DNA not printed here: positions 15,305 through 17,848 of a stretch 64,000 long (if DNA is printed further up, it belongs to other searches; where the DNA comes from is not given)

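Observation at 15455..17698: HdrL-type HdrA paralog with an inserted GltD-like NAD(P)H-binding domain adjacent to a canonical HdrA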

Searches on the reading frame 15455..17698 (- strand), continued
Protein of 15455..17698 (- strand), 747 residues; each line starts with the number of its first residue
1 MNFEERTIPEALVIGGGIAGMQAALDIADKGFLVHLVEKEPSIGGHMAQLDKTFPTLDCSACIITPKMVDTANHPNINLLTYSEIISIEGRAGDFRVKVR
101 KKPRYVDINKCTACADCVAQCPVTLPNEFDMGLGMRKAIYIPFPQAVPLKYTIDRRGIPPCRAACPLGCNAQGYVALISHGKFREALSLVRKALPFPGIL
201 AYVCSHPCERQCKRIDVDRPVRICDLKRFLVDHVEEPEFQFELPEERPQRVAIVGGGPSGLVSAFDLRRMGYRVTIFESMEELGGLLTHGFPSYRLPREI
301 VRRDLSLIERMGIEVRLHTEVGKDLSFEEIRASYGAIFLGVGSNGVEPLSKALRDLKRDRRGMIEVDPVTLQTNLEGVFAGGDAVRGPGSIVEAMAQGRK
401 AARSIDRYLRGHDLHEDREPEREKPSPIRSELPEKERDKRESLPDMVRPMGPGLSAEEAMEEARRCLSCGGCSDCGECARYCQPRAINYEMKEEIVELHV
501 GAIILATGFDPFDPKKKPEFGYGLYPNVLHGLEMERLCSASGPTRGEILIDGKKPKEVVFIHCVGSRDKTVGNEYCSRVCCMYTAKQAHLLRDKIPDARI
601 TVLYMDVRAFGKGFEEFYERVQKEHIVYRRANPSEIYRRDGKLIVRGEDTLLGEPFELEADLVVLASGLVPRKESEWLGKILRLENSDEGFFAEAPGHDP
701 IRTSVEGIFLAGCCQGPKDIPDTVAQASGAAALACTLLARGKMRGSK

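Call 82: search_protein_families(library=pfam, proteins=[L054:6472-6912:+, L054:6952-7368:+, L054:7460-9289:+, L054:9299-10831:+, L054:11209-14283:+, L158:4352-7627:+, L114:8342-11425:+], max_evalue=0.00001)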
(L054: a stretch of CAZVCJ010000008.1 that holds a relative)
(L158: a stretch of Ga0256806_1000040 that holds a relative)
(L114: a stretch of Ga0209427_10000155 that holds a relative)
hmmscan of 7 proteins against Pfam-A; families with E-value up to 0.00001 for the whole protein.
L054:6472-6912:+ (147 aa): 6 families
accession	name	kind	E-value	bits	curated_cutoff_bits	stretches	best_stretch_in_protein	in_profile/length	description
PF13450.12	NAD_binding_8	-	5.2e-08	33.5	21.9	1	25-76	1-52/68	NAD(P)-binding Rossmann-like domain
PF12831.13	FAD_oxidored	-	5.3e-08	33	27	1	24-61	3-40/416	FAD dependent oxidoreductase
PF07992.20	Pyr_redox_2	-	1.6e-07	31.5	26.1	1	24-124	4-84/291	Pyridine nucleotide-disulphide oxidoreductase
PF01266.30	DAO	-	2.1e-07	31.2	27.9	1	24-56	3-35/353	FAD dependent oxidoreductase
PF00890.30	FAD_binding_2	-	5.7e-07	29.5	20.4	1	23-58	2-37/414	FAD binding domain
PF00070.33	Pyr_redox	-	3.9e-06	27.7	22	0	23-58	2-36/82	Pyridine nucleotide-disulphide oxidoreductase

L054:6952-7368:+ (139 aa): 1 family
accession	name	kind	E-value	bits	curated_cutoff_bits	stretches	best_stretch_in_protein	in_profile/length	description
PF01257.25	2Fe-2S_thioredx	-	1e-46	158.8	24.8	1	3-138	1-136/145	Thioredoxin-like [2Fe-2S] ferredoxin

L054:7460-9289:+ (610 aa): 9 families
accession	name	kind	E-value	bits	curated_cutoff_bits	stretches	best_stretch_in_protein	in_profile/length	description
PF01512.22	Complex1_51K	-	1e-41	142.7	31.2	1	174-344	1-148/150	Nuo51 FMN-binding domain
PF10589.14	NADH_4Fe-4S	-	6.2e-33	113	23.5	1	456-540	1-85/85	NADH-ubiquinone oxidoreductase-F iron-sulfur binding region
PF00037.32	Fer4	-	2.8e-13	49.5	21.1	1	557-580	1-24/24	4Fe-4S binding domain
PF13237.11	Fer4_10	-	5.9e-08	33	25.5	1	557-604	2-52/53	4Fe-4S dicluster domain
PF13187.11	Fer4_9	-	6.7e-07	29.7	27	1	563-606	1-49/52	4Fe-4S dicluster domain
PF01257.25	2Fe-2S_thioredx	-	8.4e-07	29.4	24.8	1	19-97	64-144/145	Thioredoxin-like [2Fe-2S] ferredoxin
PF10531.15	SLBB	-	6.1e-06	26.4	27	0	369-417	2-53/55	SLBB domain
PF12797.12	Fer4_2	-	7.2e-06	26.1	24.5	0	558-576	4-22/22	4Fe-4S binding domain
PF12838.12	Fer4_7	-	8.2e-06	26.6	27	1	564-608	2-52/52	4Fe-4S dicluster domain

L054:9299-10831:+ (511 aa): 10 families
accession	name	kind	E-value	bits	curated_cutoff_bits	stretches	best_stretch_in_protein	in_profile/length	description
PF13510.11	Fer2_4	-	1.3e-15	57.6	22.8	1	3-81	2-81/82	2Fe-2S iron-sulfur cluster binding domain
PF12838.12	Fer4_7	-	2e-15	57.4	27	2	126-181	2-52/52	4Fe-4S dicluster domain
PF00037.32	Fer4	-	3.9e-11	42.7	21.1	1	163-183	4-24/24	4Fe-4S binding domain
PF13187.11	Fer4_9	-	6.2e-09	36.2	27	1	125-182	1-52/52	4Fe-4S dicluster domain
PF14697.11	Fer4_21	-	8.7e-09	35.8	35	1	122-184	4-59/59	4Fe-4S dicluster domain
PF00111.32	Fer2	-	1.3e-08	35.1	21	1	10-57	4-49/77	2Fe-2S iron-sulfur cluster binding domain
PF13484.11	Fer4_16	-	2.7e-07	31.7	30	0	167-189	2-25/66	4Fe-4S double cluster binding domain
PF13237.11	Fer4_10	-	3.4e-07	30.5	25.5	0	123-178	6-53/53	4Fe-4S dicluster domain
PF07992.20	Pyr_redox_2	-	8.7e-07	29.1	26.1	1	258-490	97-288/291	Pyridine nucleotide-disulphide oxidoreductase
PF13183.11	Fer4_8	-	2e-06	28.7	27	0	124-180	3-67/68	4Fe-4S dicluster domain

L054:11209-14283:+ (1025 aa): 23 families
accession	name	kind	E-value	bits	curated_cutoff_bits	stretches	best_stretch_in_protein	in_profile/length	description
PF07992.20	Pyr_redox_2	-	5e-26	92.2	26.1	1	613-725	4-114/291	Pyridine nucleotide-disulphide oxidoreductase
PF00037.32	Fer4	-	6.7e-26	89.5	21.1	3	160-182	1-23/24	4Fe-4S binding domain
PF13450.12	NAD_binding_8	-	4.5e-18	65.7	21.9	2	614-653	1-40/68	NAD(P)-binding Rossmann-like domain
PF12837.12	Fer4_6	-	5.9e-15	54.8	25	1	161-182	3-24/24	4Fe-4S binding domain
PF01266.30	DAO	-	6.9e-15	55.8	27.9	0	613-647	3-38/353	FAD dependent oxidoreductase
PF12838.12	Fer4_7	-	1.7e-13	51.3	27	2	119-181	1-52/52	4Fe-4S dicluster domain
PF12797.12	Fer4_2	-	2.6e-12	46.2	24.5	0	113-132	3-22/22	4Fe-4S binding domain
PF13484.11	Fer4_16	-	8.1e-12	46.2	30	0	167-192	2-29/66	4Fe-4S double cluster binding domain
PF13237.11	Fer4_10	-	1.7e-11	44.3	25.5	1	951-1000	2-53/53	4Fe-4S dicluster domain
PF13187.11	Fer4_9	-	5e-11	42.9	27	1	119-182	1-52/52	4Fe-4S dicluster domain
PF00890.30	FAD_binding_2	-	3.6e-10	40.1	20.4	1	613-648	3-38/414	FAD binding domain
PF14697.11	Fer4_21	-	6.6e-10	39.4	35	0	953-1001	3-53/59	4Fe-4S dicluster domain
PF12831.13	FAD_oxidored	-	2.7e-09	37.3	27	0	613-648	3-38/416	FAD dependent oxidoreductase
PF13183.11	Fer4_8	-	4.5e-09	37.1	27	1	117-179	2-66/68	4Fe-4S dicluster domain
PF25160.1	LdpA_Fe-S-bd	-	1.5e-08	34.7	27.6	0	964-1007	9-46/49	LdpA Fe-S cluster-binding domain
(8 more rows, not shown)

L158:4352-7627:+ (1092 aa): 16 families
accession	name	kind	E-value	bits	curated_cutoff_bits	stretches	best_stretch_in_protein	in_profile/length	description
PF07992.20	Pyr_redox_2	-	2.6e-22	80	26.1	2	678-789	4-114/291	Pyridine nucleotide-disulphide oxidoreductase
PF00037.32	Fer4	-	2.6e-19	68.6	21.1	1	164-183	2-21/24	4Fe-4S binding domain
PF13510.11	Fer2_4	-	3.6e-18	65.8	22.8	1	7-85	2-81/82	2Fe-2S iron-sulfur cluster binding domain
PF12838.12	Fer4_7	-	6.4e-15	55.8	27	2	129-183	1-51/52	4Fe-4S dicluster domain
PF14697.11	Fer4_21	-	9.3e-11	42.1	35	1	127-185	5-57/59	4Fe-4S dicluster domain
PF13450.12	NAD_binding_8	-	9.6e-10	39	21.9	1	679-714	1-36/68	NAD(P)-binding Rossmann-like domain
PF13187.11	Fer4_9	-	5.3e-09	36.4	27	0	1021-1071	1-52/52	4Fe-4S dicluster domain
PF13237.11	Fer4_10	-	5.7e-08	33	25.5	0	1017-1066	4-52/53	4Fe-4S dicluster domain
PF12831.13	FAD_oxidored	-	6.3e-08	32.8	27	1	678-714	3-39/416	FAD dependent oxidoreductase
PF12837.12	Fer4_6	-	1.9e-07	31.1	25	0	164-185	3-24/24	4Fe-4S binding domain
PF01266.30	DAO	-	3.8e-07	30.4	27.9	0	678-712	3-38/353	FAD dependent oxidoreductase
PF00111.32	Fer2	-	5.5e-07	29.9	21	1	14-63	4-51/77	2Fe-2S iron-sulfur cluster binding domain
PF13484.11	Fer4_16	-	6.8e-07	30.4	30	0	170-251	2-64/66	4Fe-4S double cluster binding domain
PF13534.11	Fer4_17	-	1.5e-06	29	22.2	0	130-183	2-59/61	4Fe-4S dicluster domain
PF00890.30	FAD_binding_2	-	2.1e-06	27.7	20.4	1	677-712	2-37/414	FAD binding domain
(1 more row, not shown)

L114:8342-11425:+ (1028 aa): 12 families
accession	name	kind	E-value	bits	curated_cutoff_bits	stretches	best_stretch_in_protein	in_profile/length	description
PF01512.22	Complex1_51K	-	9.7e-47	159.1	31.2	1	169-340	1-149/150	Nuo51 FMN-binding domain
PF07992.20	Pyr_redox_2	-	2.6e-32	112.9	26.1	1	645-940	2-291/291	Pyridine nucleotide-disulphide oxidoreductase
PF10589.14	NADH_4Fe-4S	-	4.8e-30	103.7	23.5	1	451-535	1-85/85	NADH-ubiquinone oxidoreductase-F iron-sulfur binding region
PF14691.11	Fer4_20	-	1.7e-26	92.7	25.8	1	539-631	22-112/113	Dihydroprymidine dehydrogenase domain II, 4Fe-4S cluster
PF00070.33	Pyr_redox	-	1.6e-13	51.4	22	0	775-823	1-48/82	Pyridine nucleotide-disulphide oxidoreductase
PF13738.12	Pyr_redox_3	-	8.9e-13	48.6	30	1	722-924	116-305/305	Pyridine nucleotide-disulphide oxidoreductase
PF13450.12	NAD_binding_8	-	2.9e-11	43.9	21.9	1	648-682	1-35/68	NAD(P)-binding Rossmann-like domain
PF12831.13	FAD_oxidored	-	1.5e-08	34.8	27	0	646-684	2-40/416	FAD dependent oxidoreductase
PF01946.23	Thi4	-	1.1e-07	31.7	26.2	1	643-686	17-61/235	Thi4 family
PF01266.30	DAO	-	4.6e-07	30.1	27.9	0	645-680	1-37/353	FAD dependent oxidoreductase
PF01257.25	2Fe-2S_thioredx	-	6e-07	29.9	24.8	1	12-91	62-143/145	Thioredoxin-like [2Fe-2S] ferredoxin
PF10531.15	SLBB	-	7.6e-06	26.1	27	0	364-412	2-53/55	SLBB domain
